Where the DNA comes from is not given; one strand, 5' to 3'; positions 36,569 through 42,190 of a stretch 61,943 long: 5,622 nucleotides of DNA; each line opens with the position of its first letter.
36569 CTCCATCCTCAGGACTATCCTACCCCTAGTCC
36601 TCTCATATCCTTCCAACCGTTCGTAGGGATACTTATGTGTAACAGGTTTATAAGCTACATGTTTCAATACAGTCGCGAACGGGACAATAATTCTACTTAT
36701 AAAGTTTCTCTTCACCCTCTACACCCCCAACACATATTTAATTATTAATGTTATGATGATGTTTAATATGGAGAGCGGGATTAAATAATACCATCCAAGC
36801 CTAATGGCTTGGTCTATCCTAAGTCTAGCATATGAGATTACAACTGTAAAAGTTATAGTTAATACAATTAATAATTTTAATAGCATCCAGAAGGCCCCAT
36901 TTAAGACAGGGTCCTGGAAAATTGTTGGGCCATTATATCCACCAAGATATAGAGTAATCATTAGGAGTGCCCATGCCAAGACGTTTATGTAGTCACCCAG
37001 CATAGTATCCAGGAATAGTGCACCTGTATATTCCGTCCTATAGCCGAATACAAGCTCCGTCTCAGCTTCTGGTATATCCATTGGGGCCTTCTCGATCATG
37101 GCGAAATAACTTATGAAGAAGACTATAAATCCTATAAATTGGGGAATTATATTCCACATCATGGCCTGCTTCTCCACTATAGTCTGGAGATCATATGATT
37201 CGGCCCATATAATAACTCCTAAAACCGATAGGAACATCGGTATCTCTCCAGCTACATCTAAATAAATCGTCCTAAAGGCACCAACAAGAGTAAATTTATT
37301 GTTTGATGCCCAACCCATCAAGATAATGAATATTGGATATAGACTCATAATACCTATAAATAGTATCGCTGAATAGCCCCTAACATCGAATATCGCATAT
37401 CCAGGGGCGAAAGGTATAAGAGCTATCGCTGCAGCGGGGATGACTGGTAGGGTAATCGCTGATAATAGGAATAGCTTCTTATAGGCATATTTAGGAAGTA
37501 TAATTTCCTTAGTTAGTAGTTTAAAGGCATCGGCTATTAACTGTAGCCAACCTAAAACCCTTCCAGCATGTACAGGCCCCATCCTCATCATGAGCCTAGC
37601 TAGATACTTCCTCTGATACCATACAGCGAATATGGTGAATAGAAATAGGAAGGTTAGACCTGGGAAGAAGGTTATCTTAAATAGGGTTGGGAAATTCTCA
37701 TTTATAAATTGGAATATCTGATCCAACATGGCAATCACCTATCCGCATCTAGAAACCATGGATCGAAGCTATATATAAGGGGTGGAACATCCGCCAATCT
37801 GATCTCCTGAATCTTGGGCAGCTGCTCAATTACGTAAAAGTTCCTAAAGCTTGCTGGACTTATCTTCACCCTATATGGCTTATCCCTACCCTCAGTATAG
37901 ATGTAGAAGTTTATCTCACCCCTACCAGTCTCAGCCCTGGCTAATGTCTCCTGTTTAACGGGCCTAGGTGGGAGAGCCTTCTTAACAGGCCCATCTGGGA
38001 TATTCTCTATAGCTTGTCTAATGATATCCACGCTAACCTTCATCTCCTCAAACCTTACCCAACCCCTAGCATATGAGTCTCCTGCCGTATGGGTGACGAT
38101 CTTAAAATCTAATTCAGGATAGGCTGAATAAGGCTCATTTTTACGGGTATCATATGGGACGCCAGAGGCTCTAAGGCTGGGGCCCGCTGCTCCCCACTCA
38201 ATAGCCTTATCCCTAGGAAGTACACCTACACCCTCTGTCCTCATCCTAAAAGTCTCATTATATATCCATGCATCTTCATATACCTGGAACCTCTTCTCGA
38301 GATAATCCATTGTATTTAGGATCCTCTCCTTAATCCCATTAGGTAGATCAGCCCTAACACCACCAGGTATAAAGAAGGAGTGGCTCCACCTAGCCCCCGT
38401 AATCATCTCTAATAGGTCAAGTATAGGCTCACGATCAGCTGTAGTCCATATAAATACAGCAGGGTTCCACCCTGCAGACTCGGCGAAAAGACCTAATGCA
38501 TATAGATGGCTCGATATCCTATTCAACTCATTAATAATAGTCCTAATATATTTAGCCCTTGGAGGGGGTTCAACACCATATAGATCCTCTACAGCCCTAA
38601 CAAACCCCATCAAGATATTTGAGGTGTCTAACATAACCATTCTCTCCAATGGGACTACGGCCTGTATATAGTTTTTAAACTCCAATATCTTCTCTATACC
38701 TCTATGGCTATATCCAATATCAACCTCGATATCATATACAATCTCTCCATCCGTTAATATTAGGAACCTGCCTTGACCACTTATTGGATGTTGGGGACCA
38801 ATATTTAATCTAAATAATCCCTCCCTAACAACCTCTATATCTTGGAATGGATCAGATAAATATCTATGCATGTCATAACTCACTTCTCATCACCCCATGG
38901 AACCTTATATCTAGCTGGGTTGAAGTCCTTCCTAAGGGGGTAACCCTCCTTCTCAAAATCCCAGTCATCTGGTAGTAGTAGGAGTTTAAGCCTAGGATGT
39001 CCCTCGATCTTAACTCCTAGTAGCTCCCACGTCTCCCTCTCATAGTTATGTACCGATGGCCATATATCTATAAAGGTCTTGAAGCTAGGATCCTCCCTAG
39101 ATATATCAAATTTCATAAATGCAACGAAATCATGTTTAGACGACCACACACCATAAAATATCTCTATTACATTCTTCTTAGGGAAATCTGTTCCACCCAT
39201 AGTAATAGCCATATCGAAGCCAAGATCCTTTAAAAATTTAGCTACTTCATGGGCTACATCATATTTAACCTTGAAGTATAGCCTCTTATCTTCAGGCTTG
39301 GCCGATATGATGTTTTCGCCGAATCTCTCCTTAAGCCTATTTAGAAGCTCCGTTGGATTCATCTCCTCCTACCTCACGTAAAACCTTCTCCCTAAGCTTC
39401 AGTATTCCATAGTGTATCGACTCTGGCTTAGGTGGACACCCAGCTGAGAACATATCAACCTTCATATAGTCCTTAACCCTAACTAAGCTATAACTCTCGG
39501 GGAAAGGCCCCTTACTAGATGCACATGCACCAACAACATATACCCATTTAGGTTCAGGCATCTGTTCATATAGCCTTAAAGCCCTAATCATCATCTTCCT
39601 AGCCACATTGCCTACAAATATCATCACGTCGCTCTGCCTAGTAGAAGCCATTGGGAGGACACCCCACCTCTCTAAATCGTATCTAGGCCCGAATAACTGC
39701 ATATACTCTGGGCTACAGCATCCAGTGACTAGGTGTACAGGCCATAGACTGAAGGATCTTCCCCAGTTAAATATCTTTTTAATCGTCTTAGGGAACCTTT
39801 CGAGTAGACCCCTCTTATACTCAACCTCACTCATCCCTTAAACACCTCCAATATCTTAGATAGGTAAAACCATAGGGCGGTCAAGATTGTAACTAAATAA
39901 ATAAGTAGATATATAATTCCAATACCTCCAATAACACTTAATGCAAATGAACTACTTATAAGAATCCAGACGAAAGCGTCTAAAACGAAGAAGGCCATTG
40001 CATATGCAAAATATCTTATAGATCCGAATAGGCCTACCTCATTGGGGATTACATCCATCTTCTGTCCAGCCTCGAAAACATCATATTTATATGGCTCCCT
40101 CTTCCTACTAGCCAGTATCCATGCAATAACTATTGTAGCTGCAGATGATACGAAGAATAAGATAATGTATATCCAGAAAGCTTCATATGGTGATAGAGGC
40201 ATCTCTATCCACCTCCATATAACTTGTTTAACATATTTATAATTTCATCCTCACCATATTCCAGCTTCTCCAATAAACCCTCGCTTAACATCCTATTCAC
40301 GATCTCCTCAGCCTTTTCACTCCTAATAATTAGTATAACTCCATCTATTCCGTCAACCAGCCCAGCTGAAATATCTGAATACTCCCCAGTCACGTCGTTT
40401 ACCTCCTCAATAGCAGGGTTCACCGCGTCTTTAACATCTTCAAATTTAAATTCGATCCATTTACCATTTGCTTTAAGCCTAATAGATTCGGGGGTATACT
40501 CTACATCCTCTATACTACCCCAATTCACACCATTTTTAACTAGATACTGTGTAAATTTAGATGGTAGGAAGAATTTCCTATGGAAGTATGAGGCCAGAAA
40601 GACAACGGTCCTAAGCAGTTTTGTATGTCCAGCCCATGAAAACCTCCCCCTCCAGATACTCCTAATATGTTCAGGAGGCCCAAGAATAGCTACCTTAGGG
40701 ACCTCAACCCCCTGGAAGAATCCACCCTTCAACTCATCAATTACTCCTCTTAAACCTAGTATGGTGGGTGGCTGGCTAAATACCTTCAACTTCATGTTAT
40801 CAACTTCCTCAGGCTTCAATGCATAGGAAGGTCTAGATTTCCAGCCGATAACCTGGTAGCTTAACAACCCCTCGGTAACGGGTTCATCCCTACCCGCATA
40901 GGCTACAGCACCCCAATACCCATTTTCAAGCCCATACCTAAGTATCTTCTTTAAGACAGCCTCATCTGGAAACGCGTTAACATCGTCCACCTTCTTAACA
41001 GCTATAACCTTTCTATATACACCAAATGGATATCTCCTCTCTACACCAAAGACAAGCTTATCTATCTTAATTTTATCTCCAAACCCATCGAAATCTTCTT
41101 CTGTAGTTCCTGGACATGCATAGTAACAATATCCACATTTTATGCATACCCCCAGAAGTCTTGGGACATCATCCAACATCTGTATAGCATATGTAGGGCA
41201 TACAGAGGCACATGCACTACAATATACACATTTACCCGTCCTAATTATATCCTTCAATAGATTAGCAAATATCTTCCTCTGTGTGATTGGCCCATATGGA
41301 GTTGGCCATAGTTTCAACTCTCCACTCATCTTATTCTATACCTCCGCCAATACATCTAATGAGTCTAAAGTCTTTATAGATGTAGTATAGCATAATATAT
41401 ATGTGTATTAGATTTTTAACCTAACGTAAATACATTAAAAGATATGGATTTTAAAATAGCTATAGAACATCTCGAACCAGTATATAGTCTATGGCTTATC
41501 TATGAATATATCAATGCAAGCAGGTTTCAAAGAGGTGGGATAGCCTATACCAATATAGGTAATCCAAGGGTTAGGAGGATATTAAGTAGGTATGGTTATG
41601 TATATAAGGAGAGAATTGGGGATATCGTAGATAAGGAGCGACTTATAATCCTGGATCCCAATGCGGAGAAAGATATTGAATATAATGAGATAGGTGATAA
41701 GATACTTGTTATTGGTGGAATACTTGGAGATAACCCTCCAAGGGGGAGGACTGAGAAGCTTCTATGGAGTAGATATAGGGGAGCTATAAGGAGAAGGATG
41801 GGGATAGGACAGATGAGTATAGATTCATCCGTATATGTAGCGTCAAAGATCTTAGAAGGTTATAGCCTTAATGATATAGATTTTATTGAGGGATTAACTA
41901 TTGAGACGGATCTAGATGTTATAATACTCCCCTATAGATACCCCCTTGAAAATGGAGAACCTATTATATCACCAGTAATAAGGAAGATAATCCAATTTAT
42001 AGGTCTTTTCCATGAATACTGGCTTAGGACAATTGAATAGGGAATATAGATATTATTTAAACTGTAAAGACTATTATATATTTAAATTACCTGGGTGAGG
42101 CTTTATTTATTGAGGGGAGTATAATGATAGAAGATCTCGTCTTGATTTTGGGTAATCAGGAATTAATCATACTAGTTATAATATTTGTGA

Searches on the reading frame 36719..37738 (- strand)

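Call 5: search_protein_families(library=pfam, proteins=[window:36719-37738:-], max_evalue=0.01)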
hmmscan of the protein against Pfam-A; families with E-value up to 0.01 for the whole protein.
window:36719-37738:- (339 aa): 1 family
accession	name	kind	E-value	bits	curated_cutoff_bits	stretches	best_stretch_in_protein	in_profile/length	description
PF00146.26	NADHdh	-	4.3e-84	282.8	27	1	29-330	8-297/298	NADH dehydrogenase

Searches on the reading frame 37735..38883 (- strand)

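Call 5: search_protein_families(library=pfam, proteins=[window:37735-38883:-], max_evalue=0.01)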
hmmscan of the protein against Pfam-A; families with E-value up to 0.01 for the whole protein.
window:37735-38883:- (382 aa): 2 families
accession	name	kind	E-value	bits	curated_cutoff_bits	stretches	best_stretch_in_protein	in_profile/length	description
PF00346.24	Complex1_49kDa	-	1.4e-73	247.7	24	2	143-302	7-166/271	Respiratory-chain NADH dehydrogenase, 49 Kd subunit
PF00374.24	NiFeSe_Hases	-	0.00018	21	25.8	1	61-127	1-67/508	Nickel-dependent hydrogenase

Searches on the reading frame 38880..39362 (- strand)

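Call 5: search_protein_families(library=pfam, proteins=[window:38880-39362:-], max_evalue=0.01)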
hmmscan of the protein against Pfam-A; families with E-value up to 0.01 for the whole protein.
window:38880-39362:- (160 aa): 1 family
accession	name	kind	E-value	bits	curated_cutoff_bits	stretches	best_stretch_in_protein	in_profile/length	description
PF00329.25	Complex1_30kDa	-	1.6e-29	103.4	22.5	1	31-152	2-123/124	Respiratory-chain NADH dehydrogenase, 30 Kd subunit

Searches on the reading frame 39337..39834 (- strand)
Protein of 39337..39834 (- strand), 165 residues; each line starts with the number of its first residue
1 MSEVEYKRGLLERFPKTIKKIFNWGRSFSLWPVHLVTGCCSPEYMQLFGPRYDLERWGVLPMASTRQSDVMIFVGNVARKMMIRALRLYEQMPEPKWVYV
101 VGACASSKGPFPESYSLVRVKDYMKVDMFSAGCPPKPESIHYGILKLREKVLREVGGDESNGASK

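Call 5: search_protein_families(library=pfam, proteins=[window:39337-39834:-], max_evalue=0.01)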
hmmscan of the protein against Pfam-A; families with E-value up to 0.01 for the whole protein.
window:39337-39834:- (165 aa): 1 family
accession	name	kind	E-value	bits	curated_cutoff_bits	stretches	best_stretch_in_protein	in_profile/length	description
PF01058.29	Oxidored_q6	-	3.6e-19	69.2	27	1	39-147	3-128/128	NADH ubiquinone oxidoreductase, 20 Kd subunit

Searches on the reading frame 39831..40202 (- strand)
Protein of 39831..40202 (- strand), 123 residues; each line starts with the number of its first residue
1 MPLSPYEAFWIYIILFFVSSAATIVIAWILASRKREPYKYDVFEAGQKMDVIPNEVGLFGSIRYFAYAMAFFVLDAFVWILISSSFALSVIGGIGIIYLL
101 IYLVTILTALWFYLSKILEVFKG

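Call 5: search_protein_families(library=pfam, proteins=[window:39831-40202:-], max_evalue=0.01)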
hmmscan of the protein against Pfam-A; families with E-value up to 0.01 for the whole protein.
window:39831-40202:- (123 aa): 1 family
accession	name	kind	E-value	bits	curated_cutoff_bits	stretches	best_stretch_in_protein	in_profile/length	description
PF00507.24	Oxidored_q4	-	2.2e-07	31.4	23.3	1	22-115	3-93/99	NADH-ubiquinone/plastoquinone oxidoreductase, chain 3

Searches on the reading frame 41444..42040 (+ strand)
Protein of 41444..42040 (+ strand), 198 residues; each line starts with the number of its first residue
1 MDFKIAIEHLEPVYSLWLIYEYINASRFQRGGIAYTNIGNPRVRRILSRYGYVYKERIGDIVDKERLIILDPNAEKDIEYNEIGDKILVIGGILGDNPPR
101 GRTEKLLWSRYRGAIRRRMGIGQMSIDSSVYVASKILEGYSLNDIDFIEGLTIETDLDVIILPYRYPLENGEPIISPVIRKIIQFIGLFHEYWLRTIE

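Call 33: search_protein_families(library=pfam, proteins=[window:41444-42040:+], max_evalue=0.001)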
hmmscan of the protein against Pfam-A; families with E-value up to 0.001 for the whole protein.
window:41444-42040:+ (198 aa): 1 family
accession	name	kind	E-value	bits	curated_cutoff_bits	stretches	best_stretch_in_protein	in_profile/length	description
PF04252.18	SFM1-like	-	3.5e-37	128.3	27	1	5-183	2-194/201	Protein arginine N-methyltransferase SFM1-like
